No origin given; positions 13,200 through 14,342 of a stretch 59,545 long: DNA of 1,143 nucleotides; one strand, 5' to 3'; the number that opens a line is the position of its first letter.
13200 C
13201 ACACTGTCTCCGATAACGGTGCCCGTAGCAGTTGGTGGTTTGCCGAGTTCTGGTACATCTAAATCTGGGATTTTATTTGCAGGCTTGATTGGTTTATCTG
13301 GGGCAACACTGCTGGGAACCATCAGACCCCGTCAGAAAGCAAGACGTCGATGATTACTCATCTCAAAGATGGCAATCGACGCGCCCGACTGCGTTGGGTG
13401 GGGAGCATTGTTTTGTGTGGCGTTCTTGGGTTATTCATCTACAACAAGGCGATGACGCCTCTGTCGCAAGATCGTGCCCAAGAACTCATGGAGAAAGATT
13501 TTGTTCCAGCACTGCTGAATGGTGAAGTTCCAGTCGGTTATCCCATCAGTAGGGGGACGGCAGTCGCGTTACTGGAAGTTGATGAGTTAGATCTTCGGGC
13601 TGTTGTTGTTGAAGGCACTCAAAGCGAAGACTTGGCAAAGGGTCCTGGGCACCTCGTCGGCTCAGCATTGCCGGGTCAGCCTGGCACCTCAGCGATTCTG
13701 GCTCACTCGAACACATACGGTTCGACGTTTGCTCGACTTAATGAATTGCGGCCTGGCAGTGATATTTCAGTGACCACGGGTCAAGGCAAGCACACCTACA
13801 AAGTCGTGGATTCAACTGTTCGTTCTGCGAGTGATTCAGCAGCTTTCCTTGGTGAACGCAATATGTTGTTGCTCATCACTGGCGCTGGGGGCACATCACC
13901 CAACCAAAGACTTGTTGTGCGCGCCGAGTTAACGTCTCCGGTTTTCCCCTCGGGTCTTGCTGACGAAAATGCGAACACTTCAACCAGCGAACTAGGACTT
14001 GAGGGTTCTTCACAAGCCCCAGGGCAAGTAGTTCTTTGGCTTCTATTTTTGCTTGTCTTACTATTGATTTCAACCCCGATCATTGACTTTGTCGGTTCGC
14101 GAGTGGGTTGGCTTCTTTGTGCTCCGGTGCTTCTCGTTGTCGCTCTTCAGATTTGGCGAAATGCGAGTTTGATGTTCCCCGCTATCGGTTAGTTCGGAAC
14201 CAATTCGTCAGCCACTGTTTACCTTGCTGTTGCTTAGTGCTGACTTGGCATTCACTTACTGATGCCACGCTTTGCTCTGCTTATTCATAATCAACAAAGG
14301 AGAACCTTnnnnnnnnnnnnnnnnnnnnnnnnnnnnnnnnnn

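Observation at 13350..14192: Sortase E-like protein whose catalytic Cys is replaced by Gly (possible pseudo-sortase), translationally coupled to its putative substrate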

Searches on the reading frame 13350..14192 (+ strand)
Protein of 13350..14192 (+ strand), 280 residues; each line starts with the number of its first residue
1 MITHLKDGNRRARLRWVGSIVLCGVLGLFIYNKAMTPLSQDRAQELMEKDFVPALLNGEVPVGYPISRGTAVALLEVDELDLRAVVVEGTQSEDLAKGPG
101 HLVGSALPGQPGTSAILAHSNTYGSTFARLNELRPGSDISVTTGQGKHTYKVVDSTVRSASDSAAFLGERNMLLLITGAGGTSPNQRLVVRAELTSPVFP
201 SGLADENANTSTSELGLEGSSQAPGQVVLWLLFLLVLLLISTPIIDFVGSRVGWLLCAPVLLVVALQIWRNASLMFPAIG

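Call 3: search_protein_families(library=pfam, proteins=[window:13350-14192:+], max_evalue=0.1)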
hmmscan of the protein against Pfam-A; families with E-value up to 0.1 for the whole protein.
window:13350-14192:+ (280 aa): 2 families
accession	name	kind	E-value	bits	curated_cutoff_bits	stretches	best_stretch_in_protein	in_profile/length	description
PF04203.18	Sortase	-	1.6e-22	80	26.6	1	75-194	1-124/125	Sortase domain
PF21525.2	Nlp36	-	0.052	13.9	27.3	1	225-248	11-33/49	Neuropeptide-like peptide 36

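Call 4: search_protein_families(library=ncbifam, proteins=[window:13350-14192:+], max_evalue=0.1)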
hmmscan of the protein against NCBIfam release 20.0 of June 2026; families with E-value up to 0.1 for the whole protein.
window:13350-14192:+ (280 aa): 8 families
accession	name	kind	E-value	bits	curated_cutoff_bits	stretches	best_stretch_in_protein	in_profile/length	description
NF033747.1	class_E_sortase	subfamily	1.3e-20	74.1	160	1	64-158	63-159/211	class E sortase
NF058671.1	sortase_SrtD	exception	2.5e-15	56.7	140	1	64-177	56-166/187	class D sortase, LPxTATN-specific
TIGR03784.1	marine_sortase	equivalog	9.9e-15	54.6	158.25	1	41-178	20-156/174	class GN sortase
NF033746.1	class_D_sortase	subfamily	1.7e-14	53.8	165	1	67-177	5-112/135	class D sortase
NF033745.1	class_C_sortase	subfamily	2.7e-11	43.6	160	1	70-193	91-219/220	class C sortase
TIGR01076.1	sortase_fam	subfamily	5.1e-11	42.5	39.35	1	74-193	2-126/136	sortase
NF033748.1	class_F_sortase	subfamily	1.4e-05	24.7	166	1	102-158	50-108/155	class F sortase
NF053836.1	sortase_YLP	equivalog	0.044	13.7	125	1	100-153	76-127/195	putative sortase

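Call 5: search_solved_structures(query=window:13350-14192:+, max_evalue=10, show_alignments=4)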
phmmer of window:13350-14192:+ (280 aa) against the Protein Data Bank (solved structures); distinct sequences matched with E-value up to 10: 42.
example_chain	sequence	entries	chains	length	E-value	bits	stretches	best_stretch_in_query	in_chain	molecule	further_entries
4d70_A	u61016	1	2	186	5.3e-11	45.7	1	66-175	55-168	SORTASE FAMILY PROTEIN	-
5go6_A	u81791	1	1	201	4.2e-09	39.5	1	59-154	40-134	Putative secreted protein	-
5go5_A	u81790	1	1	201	5.3e-09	39.1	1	59-154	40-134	sortase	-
2xwg_A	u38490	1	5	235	4.8e-07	32.7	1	75-193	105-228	SORTASE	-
5uus_A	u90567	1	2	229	2.4e-06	30.4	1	81-163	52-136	Possible sortase-like protein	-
5utt_A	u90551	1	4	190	2.8e-06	30.2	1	83-154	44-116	Sortase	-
8t28_A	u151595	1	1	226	4.2e-06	29.6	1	72-194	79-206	Class C sortase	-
5cuw_A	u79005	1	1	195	1.7e-05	27.7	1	67-154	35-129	SrtE1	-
6bwe_A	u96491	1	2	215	4.7e-05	26.2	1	71-193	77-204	Putative fimbrial associated sortase-like protein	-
5k9a_A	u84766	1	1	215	4.8e-05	26.2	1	71-193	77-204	Putative fimbrial associated sortase-like protein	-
9m6n_B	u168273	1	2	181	9.2e-05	25.2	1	69-158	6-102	Peptidase C60, sortase A and B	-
9m2g_A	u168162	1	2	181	9.9e-05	25.1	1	69-158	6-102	Peptidase C60, sortase A and B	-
9j0t_A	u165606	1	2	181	0.00011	25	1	69-158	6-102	Peptidase C60, sortase A and B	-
9m2n_A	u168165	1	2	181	0.00011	25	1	69-158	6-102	Peptidase C60, sortase A and B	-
9m5i_B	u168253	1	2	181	0.00015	24.5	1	69-158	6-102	Peptidase C60, sortase A and B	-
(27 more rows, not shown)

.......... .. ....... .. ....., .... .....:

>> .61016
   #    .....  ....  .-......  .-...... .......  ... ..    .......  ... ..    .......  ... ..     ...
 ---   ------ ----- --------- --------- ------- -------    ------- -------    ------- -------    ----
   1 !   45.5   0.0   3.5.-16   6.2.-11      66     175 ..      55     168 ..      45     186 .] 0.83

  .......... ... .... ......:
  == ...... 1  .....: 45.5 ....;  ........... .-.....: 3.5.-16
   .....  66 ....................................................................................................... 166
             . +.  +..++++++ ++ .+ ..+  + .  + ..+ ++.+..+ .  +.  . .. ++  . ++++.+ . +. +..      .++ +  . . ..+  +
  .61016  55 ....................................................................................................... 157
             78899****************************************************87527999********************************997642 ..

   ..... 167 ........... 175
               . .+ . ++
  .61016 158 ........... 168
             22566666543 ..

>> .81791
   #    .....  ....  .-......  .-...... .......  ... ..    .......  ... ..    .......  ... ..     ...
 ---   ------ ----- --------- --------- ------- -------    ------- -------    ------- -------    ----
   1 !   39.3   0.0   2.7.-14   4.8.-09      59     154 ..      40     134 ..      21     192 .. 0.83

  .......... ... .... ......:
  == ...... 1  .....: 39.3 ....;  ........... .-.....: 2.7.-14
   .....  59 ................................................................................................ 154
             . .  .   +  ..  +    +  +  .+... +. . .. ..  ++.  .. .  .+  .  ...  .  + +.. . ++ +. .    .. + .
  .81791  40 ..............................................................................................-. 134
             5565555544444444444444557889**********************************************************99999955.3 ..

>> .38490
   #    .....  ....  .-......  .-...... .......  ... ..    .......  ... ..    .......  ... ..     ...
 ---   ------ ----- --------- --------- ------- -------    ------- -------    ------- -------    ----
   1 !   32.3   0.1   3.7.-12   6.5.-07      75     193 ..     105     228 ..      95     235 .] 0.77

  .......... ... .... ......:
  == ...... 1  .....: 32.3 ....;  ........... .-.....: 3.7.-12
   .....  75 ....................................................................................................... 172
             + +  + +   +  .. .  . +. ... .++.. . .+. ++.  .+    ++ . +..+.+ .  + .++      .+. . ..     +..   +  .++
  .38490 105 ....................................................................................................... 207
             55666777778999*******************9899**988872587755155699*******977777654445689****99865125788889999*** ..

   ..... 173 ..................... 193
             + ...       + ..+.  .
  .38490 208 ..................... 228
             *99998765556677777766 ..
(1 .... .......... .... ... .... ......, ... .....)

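Call 6: find_homologous_proteins(query=window:13350-14192:+, max_evalue=0.001)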
Query window:13350-14192:+ (280 aa): 650 proteins with E <= 0.001 among 8000 candidates; the best 120 are listed.
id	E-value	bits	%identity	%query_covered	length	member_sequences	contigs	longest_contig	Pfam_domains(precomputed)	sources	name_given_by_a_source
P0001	2.8e-177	606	100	100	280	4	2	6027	PF04203.19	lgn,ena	-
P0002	1.1e-145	502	83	100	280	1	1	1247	PF04203.19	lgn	-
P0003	1.2e-114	400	63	100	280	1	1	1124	PF04203.19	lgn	-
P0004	6.7e-112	391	64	98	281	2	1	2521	PF04203.19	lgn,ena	-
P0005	5.0e-111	388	65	96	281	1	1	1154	PF04203.19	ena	-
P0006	9.0e-111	388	66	97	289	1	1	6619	PF04203.19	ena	-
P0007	2.5e-110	386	64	98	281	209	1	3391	PF04203.19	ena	-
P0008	3.0e-110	386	63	100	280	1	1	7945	PF04203.19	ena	-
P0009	3.9e-110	386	63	100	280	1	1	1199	PF04203.19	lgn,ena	-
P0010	4.6e-110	385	63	100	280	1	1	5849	PF04203.19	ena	-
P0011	5.9e-110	385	65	96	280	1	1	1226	PF04203.19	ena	-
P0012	8.2e-110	385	63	96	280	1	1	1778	PF04203.19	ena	-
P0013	1.1e-109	384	65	96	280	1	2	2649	PF04203.19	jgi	jgi:sortase A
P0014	1.5e-109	384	63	96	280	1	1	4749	PF04203.19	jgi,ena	jgi:sortase A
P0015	2.0e-109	383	63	96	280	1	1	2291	PF04203.19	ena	-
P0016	2.1e-109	383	64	98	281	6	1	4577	PF04203.19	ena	-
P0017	2.3e-109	383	62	96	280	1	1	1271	PF04203.19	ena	-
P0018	2.8e-109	383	63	100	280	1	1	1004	PF04203.19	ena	-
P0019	2.9e-109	383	64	96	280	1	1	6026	PF04203.19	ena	-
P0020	3.2e-109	383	67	96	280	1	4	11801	PF04203.19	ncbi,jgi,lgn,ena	ncbi:MAG: sortase [Actinomycetes bacterium]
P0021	3.3e-109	383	65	96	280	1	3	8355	PF04203.19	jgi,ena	jgi:sortase A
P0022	3.4e-109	382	64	98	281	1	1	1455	PF04203.19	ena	-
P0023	3.5e-109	382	62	99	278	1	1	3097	PF04203.19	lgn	-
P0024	4.2e-109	382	64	96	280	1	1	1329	PF04203.19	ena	-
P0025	8.2e-109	381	63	96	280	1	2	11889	PF04203.19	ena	-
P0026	8.4e-109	381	63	96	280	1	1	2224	PF04203.19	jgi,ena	jgi:sortase A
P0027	2.2e-108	380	62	96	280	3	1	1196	PF04203.19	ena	-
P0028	2.4e-108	380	63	97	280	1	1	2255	PF04203.19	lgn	-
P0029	2.4e-108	380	64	98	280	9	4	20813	PF04203.19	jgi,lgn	-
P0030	3.0e-108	379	62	96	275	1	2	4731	PF04203.19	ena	-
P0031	3.0e-108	379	62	96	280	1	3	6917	PF04203.19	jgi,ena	jgi:sortase A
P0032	5.5e-108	379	62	96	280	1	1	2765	PF04203.19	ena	-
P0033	5.6e-108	379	63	98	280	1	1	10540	PF04203.19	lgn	-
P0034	5.7e-108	378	63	96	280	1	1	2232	PF04203.19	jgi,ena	jgi:sortase A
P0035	6.2e-108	378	62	96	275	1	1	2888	PF04203.19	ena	-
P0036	6.4e-108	378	62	96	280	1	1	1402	PF04203.19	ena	-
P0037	8.5e-108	378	63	96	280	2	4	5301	PF04203.19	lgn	-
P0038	2.1e-107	377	64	96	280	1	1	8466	PF04203.19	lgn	-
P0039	3.0e-107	376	61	100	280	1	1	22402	PF04203.19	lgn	-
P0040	3.0e-107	376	61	100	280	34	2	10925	PF04203.19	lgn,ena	-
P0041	3.5e-107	376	62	96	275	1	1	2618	PF04203.19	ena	-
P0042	6.0e-107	375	61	96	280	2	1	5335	PF04203.19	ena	-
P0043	1.1e-106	374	61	96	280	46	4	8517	PF04203.19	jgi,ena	jgi:sortase A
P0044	1.9e-106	374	61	96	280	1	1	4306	PF04203.19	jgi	jgi:sortase A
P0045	2.0e-106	373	63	98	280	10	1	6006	PF04203.19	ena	-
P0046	2.0e-106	373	61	96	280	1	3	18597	PF04203.19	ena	-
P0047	2.7e-106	373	63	96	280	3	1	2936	PF04203.19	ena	-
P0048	3.1e-106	373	61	96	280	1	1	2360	PF04203.19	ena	-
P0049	3.3e-106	373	61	96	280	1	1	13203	PF04203.19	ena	-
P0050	3.4e-106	373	61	96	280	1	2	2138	PF04203.19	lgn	-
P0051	5.8e-106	372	61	96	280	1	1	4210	PF04203.19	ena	-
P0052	6.2e-106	372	62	96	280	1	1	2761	PF04203.19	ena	-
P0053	6.3e-106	372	61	96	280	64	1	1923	PF04203.19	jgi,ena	-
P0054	7.5e-106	372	61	96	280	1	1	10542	PF04203.19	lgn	-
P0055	1.2e-105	371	64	95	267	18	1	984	PF04203.19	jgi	jgi:sortase A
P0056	1.3e-105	371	61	96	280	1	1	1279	PF04203.19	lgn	-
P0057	1.3e-105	371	61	96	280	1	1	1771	PF04203.19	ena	-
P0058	1.7e-105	370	61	96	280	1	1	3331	PF04203.19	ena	-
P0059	1.9e-105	370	60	96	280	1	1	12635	PF04203.19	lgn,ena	-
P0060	2.3e-105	370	60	96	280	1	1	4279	PF04203.19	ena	-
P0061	2.6e-105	370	61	96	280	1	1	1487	PF04203.19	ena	-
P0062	3.5e-105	369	61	96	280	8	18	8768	PF04203.19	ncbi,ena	-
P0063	3.7e-105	369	61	96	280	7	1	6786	PF04203.19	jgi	-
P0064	3.9e-105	369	60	96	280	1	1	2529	PF04203.19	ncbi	ncbi:MAG: sortase [Actinomycetes bacterium]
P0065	1.7e-104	367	60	96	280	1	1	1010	PF04203.19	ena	-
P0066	2.0e-104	367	61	96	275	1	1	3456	PF04203.19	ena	-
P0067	2.2e-104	367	60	96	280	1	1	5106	PF04203.19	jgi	-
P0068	2.5e-104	367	60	96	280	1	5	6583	PF04203.19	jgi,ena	jgi:sortase A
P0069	2.6e-104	366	61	96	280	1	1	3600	PF04203.19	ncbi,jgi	jgi:sortase A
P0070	3.0e-104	366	60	96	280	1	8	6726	PF04203.19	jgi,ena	jgi:sortase A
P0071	3.3e-104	366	64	91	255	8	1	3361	PF04203.19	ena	-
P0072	3.4e-104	366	61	96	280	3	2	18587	PF04203.19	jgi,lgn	-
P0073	3.6e-104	366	60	96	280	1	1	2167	PF04203.19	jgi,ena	jgi:sortase A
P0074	7.8e-104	365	60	98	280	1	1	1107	PF04203.19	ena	-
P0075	9.7e-104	365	60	98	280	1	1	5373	PF04203.19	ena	-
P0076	1.1e-103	364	60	96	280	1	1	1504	PF04203.19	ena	-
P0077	1.2e-103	364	61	96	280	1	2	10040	PF04203.19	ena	-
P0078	1.5e-103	364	60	96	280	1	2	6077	PF04203.19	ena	-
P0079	1.6e-103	364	60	96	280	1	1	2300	PF04203.19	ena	-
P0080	1.7e-103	364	61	96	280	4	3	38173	PF04203.19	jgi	-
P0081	2.0e-103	364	60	96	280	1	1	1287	PF04203.19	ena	-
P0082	2.1e-103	363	60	96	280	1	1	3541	PF04203.19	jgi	jgi:sortase A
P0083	2.2e-103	363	60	96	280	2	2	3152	PF04203.19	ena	-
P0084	2.3e-103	363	60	96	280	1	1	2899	PF04203.19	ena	-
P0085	8.5e-103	362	60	96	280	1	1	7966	PF04203.19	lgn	-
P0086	1.4e-102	361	60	96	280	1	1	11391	PF04203.19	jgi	-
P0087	2.0e-102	360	60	96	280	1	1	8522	PF04203.19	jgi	jgi:sortase A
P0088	1.5e-101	357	60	96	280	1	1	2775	PF04203.19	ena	-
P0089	1.1e-100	355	65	87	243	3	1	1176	PF04203.19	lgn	-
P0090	9.3e-82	293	65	74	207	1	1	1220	PF04203.19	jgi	jgi:LPXTG-site transpeptidase (sortase) family protein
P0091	5.1e-79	284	65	71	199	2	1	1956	PF04203.19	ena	-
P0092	3.3e-70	255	49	96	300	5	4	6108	PF04203.19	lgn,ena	-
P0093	5.3e-69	251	48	95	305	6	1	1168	PF04203.19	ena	-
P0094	2.1e-68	249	63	50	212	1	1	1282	PF04203.19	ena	-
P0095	2.6e-68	248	48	95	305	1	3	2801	PF04203.19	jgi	jgi:LPXTG-site transpeptidase (sortase) family protein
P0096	2.7e-68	248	47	93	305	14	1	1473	PF04203.19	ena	-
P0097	3.9e-68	248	48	93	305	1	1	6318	PF04203.19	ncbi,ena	-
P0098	1.5e-67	246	46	95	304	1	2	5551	PF04203.19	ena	-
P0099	1.6e-67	246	48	95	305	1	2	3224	PF04203.19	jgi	jgi:LPXTG-site transpeptidase (sortase) family protein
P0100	1.9e-67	246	49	95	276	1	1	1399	PF04203.19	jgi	jgi:LPXTG-site transpeptidase (sortase) family protein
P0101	2.0e-67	246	48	95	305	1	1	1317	PF04203.19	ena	-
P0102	2.1e-67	245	50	95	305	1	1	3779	PF04203.19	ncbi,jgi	jgi:sortase A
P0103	2.5e-67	245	47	95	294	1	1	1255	PF04203.19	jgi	jgi:LPXTG-site transpeptidase (sortase) family protein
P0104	2.6e-67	245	48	95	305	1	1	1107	PF04203.19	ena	-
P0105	2.7e-67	245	48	95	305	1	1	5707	PF04203.19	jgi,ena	jgi:LPXTG-site transpeptidase (sortase) family protein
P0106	2.8e-67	245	48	95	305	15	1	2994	PF04203.19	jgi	jgi:LPXTG-site transpeptidase (sortase) family protein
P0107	3.0e-67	245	47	95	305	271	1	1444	PF04203.19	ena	-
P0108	3.4e-67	245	49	95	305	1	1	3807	PF04203.19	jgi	jgi:LPXTG-site transpeptidase (sortase) family protein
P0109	4.0e-67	245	48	95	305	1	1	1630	PF04203.19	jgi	jgi:LPXTG-site transpeptidase (sortase) family protein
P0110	4.2e-67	244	48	95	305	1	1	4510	PF04203.19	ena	-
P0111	4.4e-67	244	48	95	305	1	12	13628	PF04203.19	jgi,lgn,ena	jgi:LPXTG-site transpeptidase (sortase) family protein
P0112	4.5e-67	244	48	95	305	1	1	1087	PF04203.19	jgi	jgi:LPXTG-site transpeptidase (sortase) family protein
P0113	4.6e-67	244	48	95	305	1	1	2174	PF04203.19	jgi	jgi:LPXTG-site transpeptidase (sortase) family protein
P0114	4.7e-67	244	48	95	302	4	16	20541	PF04203.19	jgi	jgi:LPXTG-site transpeptidase (sortase) family protein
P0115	4.8e-67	244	49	95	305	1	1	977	PF04203.19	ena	-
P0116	5.0e-67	244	48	95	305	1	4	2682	PF04203.19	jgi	jgi:LPXTG-site transpeptidase (sortase) family protein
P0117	5.1e-67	244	48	95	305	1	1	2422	PF04203.19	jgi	-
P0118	6.4e-67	244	48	95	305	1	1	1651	PF04203.19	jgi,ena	jgi:LPXTG-site transpeptidase (sortase) family protein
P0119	6.7e-67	244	49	95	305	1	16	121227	PF04203.19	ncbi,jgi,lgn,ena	jgi:LPXTG-site transpeptidase (sortase) family protein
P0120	6.9e-67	244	48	95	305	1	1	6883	PF04203.19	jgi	-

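Call 10: find_encoding_contigs(protein=P0119, flank=10000, max_places=3)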
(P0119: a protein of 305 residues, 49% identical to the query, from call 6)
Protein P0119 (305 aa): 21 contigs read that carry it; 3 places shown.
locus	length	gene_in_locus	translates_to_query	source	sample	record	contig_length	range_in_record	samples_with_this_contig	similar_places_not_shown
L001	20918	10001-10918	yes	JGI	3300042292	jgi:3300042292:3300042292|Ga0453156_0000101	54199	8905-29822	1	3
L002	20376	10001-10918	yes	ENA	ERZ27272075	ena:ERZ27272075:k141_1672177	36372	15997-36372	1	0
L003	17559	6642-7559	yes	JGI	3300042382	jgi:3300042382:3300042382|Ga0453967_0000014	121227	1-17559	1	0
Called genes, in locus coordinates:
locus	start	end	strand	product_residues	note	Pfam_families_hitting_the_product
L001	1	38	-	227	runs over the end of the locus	PF03588:Leu_Phe_trans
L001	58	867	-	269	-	PF02737:3HCDH_N, PF00725:3HCDH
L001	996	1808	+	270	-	PF13350:Y_phosphatase3, PF22784:PTP-SAK (faint), PF03162:Y_phosphatase2 (faint)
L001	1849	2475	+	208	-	PF03575:Peptidase_S51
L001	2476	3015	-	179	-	-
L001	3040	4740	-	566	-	-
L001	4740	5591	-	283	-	PF00005:ABC_tran, PF02463:SMC_N (weak), PF13304:AAA_21 (weak)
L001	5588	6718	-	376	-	PF00528:BPD_transp_1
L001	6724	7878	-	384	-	PF00528:BPD_transp_1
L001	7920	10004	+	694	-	-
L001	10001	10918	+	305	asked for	PF04203:Sortase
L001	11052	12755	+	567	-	-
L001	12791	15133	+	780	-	PF02018:CBM_4_9 (faint), PF07691:PA14 (faint), PF00041:fn3 (faint), PF03174:CHB_HEX_C (faint), PF21471:Reelin_subrepeat-B (faint), PF25059:FN3_DSCAM-DSCAML_C (faint), PF02012:BNR (faint)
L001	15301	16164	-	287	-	PF00160:Pro_isomerase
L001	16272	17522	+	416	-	PF00696:AA_kinase, PF01842:ACT, PF13740:ACT_6 (faint), PF22468:ACT_9, PF13840:ACT_7, PF01842:ACT (weak), PF22468:ACT_9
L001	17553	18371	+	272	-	PF08241:Methyltransf_11, PF08242:Methyltransf_12, PF13649:Methyltransf_25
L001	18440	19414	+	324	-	PF01118:Semialdhyde_dh, PF02774:Semialdhyde_dhC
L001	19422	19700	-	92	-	PF01503:PRA-PH (weak), PF03819:MazG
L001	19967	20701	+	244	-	PF01471:PG_binding_1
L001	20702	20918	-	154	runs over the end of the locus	PF00072:Response_reg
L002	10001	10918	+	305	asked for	PF04203:Sortase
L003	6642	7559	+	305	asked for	PF04203:Sortase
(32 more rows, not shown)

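Call 11: find_encoding_contigs(protein=P0080, flank=10000, max_places=3)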
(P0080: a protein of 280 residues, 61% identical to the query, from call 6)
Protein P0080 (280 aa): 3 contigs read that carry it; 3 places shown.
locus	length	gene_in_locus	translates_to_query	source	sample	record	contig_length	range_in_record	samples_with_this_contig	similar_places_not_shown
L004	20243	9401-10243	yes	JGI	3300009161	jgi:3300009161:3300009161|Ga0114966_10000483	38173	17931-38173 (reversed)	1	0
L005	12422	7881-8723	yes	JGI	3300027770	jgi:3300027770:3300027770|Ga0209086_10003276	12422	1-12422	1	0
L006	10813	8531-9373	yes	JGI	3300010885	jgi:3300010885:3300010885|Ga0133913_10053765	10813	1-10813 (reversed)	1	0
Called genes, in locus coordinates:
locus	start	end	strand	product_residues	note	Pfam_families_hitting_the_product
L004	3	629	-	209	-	?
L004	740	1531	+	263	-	PF13350:Y_phosphatase3, PF22784:PTP-SAK (faint), PF03162:Y_phosphatase2 (faint)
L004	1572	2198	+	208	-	PF03575:Peptidase_S51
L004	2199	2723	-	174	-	-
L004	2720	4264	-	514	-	PF12849:PBP_like_2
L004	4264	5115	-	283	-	PF00005:ABC_tran, PF02463:SMC_N (faint), PF13304:AAA_21 (weak)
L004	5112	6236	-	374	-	PF00528:BPD_transp_1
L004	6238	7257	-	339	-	PF00528:BPD_transp_1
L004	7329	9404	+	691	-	PF12849:PBP_like_2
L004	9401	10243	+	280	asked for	PF04203:Sortase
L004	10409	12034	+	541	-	-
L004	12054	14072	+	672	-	PF00041:fn3 (faint)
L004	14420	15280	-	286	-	PF00160:Pro_isomerase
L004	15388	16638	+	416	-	PF00696:AA_kinase, PF01842:ACT, PF22468:ACT_9, PF13840:ACT_7, PF01842:ACT (weak), PF22468:ACT_9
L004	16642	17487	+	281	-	PF08241:Methyltransf_11, PF08242:Methyltransf_12 (weak), PF13649:Methyltransf_25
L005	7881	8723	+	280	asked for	PF04203:Sortase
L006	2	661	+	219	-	?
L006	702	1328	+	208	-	PF03575:Peptidase_S51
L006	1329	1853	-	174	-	-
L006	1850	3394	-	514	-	PF12849:PBP_like_2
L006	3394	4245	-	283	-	PF00005:ABC_tran, PF02463:SMC_N (faint), PF13304:AAA_21 (weak)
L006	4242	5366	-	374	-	PF00528:BPD_transp_1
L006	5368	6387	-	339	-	PF00528:BPD_transp_1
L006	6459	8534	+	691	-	PF12849:PBP_like_2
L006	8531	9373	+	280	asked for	PF04203:Sortase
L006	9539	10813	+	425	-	?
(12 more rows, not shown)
